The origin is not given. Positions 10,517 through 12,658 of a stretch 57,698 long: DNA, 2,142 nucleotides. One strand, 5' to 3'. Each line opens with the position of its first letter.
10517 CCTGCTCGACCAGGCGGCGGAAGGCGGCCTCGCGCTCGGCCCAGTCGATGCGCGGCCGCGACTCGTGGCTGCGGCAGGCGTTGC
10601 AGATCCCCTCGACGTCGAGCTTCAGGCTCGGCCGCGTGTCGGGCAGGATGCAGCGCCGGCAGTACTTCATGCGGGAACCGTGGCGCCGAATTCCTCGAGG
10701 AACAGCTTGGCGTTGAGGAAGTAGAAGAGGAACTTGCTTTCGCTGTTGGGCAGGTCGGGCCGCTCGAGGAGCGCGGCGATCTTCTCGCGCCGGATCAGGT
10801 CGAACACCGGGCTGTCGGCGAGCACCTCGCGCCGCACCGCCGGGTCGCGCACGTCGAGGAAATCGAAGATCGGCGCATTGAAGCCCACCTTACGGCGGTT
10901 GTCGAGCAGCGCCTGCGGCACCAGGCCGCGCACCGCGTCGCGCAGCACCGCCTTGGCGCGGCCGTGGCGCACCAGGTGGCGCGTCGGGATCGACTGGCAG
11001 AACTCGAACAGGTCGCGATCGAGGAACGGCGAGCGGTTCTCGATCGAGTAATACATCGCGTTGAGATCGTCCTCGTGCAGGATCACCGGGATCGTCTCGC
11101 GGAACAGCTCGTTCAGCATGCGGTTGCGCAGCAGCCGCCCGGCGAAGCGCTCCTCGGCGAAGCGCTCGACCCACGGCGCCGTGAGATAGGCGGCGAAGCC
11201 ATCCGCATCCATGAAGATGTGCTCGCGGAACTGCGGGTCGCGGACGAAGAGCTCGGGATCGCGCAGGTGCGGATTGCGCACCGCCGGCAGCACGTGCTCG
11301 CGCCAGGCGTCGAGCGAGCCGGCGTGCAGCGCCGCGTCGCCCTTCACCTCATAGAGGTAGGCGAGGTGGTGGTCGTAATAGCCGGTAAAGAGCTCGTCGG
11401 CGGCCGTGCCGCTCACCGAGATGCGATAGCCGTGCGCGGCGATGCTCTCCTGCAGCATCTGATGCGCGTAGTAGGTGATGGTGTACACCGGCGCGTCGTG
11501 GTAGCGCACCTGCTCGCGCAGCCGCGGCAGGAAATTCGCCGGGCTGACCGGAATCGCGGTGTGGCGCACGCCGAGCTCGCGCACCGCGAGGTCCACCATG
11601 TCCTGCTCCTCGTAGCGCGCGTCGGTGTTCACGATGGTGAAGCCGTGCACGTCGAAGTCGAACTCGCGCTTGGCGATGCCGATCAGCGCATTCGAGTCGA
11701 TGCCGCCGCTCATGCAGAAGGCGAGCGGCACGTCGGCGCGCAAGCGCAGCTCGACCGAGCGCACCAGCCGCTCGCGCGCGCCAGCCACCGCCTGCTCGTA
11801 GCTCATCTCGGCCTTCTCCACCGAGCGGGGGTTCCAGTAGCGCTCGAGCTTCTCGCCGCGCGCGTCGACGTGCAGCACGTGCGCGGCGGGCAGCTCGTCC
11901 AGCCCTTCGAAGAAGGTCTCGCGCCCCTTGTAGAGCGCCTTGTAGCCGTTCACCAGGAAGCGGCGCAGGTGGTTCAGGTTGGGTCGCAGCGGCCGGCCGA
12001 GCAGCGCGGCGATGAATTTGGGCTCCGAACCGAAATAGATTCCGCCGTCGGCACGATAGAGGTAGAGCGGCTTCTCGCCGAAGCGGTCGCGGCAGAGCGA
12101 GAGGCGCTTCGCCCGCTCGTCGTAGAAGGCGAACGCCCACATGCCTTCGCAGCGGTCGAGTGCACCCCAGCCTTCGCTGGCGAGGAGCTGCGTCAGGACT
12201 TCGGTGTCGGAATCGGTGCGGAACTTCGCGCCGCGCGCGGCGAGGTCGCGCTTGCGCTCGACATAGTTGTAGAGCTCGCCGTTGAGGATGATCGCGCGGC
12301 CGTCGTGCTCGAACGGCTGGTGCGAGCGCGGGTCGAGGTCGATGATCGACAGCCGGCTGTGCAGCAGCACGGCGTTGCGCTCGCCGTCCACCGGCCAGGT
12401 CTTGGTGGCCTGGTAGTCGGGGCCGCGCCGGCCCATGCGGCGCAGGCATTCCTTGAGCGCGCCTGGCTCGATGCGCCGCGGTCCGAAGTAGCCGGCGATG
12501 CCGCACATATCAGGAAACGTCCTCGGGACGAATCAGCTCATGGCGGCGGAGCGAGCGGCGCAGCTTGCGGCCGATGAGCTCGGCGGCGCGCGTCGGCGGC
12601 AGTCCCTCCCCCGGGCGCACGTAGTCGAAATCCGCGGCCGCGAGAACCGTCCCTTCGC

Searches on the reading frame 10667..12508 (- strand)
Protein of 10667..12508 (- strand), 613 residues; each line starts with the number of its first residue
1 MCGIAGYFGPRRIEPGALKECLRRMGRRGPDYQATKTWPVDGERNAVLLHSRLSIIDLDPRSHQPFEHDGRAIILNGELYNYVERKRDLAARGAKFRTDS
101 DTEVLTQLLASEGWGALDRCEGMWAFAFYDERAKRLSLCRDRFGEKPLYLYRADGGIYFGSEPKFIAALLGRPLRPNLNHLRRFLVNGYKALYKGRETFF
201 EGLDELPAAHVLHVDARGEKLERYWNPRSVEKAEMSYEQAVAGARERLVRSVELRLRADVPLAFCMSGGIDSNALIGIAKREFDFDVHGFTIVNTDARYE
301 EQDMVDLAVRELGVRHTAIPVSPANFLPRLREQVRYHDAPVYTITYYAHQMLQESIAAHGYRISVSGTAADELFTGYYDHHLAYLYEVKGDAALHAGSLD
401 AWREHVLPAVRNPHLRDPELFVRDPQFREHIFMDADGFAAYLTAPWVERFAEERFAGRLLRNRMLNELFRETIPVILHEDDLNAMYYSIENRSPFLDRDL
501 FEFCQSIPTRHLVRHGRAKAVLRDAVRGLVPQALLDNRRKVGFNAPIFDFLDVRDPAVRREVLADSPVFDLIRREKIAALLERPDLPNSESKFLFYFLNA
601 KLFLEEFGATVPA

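Call 7: search_protein_families(library=pfam, proteins=[window:10667-12508:-], max_evalue=0.001)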
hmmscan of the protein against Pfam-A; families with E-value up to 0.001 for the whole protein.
window:10667-12508:- (613 aa): 3 families
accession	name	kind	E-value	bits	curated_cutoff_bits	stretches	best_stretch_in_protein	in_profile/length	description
PF00733.27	Asn_synthase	-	3.8e-51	175.3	21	1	244-587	2-335/354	Asparagine synthase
PF13537.11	GATase_7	-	7.6e-35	120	25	1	50-167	1-122/123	Glutamine amidotransferase domain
PF13522.11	GATase_6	-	8.5e-34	116.8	27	1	43-162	9-130/130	Glutamine amidotransferase domain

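Call 8: search_protein_families(library=ncbifam, proteins=[window:10667-12508:-], max_evalue=0.001)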
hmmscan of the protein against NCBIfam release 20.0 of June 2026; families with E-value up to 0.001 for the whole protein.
window:10667-12508:- (613 aa): 9 families
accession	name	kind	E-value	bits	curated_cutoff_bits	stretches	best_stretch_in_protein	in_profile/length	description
TIGR01536.1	asn_synth_AEB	equivalog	4.7e-102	342.6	267.1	1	2-543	1-517/517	asparagine synthase (glutamine-hydrolyzing)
TIGR03104.1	trio_amidotrans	equivalog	4.2e-68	230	570.1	2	1-378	1-381/589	N-acetylglutaminylglutamine amidotransferase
TIGR03108.1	eps_aminotran_1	hypoth_equivalog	5.3e-64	217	816.9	2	1-382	1-379/628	XrtA/PEP-CTERM system amidotransferase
NF006949.0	PRK09431.1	equivalog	1.8e-52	178.6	499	3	1-167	1-166/554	asparagine synthase B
NF033535.1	lass_lactam_cya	exception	1.6e-44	152.6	525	2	1-375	1-377/668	lasso peptide isopeptide bond-forming cyclase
NF033561.1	macrolact_Ik_Al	subfamily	3.5e-27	95.2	300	1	125-548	82-498/561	albusnodin/ikarugamycin family macrolactam cyclase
TIGR01134.1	purF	equivalog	4.5e-08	32.9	350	1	61-163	82-196/432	amidophosphoribosyltransferase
NF001484.0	PRK00331.1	subfamily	8.6e-08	31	381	1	69-113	93-137/601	isomerizing glutamine--fructose-6-phosphate transaminase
TIGR01135.1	glmS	equivalog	1.3e-06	27.2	418.05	1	71-112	94-135/607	glutamine--fructose-6-phosphate transaminase (isomerizing)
